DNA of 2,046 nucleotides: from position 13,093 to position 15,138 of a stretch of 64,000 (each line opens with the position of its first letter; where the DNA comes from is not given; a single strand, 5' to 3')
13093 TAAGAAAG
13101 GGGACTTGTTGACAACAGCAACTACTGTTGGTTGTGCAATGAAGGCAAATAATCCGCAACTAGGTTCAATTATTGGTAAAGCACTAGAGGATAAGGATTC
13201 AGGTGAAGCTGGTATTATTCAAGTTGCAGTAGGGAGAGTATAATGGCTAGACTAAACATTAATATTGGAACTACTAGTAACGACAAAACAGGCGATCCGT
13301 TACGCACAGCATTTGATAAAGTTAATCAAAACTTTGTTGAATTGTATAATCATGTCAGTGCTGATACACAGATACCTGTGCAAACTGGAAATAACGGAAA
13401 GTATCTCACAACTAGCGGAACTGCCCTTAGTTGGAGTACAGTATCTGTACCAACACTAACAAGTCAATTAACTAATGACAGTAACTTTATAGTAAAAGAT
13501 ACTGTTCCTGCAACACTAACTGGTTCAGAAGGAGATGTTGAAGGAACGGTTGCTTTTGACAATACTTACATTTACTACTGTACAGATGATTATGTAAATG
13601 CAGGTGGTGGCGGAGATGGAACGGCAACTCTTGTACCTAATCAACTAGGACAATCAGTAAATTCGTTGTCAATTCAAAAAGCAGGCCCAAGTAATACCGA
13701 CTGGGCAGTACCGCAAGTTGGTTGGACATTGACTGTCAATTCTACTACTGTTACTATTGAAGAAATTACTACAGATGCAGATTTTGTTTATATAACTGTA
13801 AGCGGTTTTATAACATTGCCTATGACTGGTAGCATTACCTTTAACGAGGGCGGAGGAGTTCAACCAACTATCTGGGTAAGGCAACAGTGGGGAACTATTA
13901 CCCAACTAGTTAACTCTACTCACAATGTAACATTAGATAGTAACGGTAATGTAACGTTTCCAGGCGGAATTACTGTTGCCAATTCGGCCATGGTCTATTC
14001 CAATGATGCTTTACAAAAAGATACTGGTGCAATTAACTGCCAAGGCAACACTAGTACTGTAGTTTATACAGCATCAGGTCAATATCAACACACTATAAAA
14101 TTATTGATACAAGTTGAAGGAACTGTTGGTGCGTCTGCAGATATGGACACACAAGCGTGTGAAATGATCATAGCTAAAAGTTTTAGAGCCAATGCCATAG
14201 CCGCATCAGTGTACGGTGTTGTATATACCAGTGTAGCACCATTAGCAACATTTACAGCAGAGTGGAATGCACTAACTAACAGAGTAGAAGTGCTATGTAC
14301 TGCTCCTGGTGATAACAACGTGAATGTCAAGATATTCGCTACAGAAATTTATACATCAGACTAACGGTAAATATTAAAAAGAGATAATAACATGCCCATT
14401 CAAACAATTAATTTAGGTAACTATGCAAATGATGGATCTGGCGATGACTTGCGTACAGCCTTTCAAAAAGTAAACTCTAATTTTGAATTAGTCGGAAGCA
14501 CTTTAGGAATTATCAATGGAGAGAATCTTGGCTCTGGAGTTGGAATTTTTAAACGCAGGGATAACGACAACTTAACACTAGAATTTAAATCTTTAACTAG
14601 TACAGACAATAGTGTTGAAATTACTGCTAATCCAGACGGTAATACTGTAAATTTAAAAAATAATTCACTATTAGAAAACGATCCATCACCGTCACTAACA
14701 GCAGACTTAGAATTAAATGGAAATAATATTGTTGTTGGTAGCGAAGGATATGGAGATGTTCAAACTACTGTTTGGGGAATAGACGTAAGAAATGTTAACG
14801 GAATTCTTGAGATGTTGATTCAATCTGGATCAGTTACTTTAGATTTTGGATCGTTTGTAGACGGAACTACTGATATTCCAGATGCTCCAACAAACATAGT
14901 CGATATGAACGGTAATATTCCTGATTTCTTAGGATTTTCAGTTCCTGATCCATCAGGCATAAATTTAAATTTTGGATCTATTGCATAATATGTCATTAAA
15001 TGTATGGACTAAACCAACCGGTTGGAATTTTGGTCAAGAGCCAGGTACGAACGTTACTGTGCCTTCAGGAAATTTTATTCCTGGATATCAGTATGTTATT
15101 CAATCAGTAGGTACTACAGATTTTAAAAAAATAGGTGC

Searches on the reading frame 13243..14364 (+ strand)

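Call 61: search_protein_families(library=phrogs, proteins=[window:13243-14364:+], max_evalue=0.00001)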
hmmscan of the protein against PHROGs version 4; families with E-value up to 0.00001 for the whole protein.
window:13243-14364:+ (373 aa): 2 families
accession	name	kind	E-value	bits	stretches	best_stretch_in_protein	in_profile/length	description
phrog_677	-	tail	3.1e-12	47.6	1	1-303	1-176/412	baseplate wedge tail fiber protein connector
phrog_958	-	tail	3.8e-06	26.5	0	5-63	4-61/606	baseplate wedge subunit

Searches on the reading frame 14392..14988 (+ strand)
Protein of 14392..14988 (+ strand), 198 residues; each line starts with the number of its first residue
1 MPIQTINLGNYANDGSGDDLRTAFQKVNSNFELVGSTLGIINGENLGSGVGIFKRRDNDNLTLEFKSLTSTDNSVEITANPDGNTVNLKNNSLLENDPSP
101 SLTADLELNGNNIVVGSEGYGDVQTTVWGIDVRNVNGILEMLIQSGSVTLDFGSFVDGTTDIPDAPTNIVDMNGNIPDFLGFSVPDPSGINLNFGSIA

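Call 61: search_protein_families(library=phrogs, proteins=[window:14392-14988:+], max_evalue=0.00001)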
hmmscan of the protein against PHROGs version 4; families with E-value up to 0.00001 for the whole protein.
window:14392-14988:+ (198 aa): 1 family
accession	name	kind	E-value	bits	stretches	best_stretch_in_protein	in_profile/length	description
phrog_677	-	tail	1.4e-07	32.2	1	3-130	3-108/412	baseplate wedge tail fiber protein connector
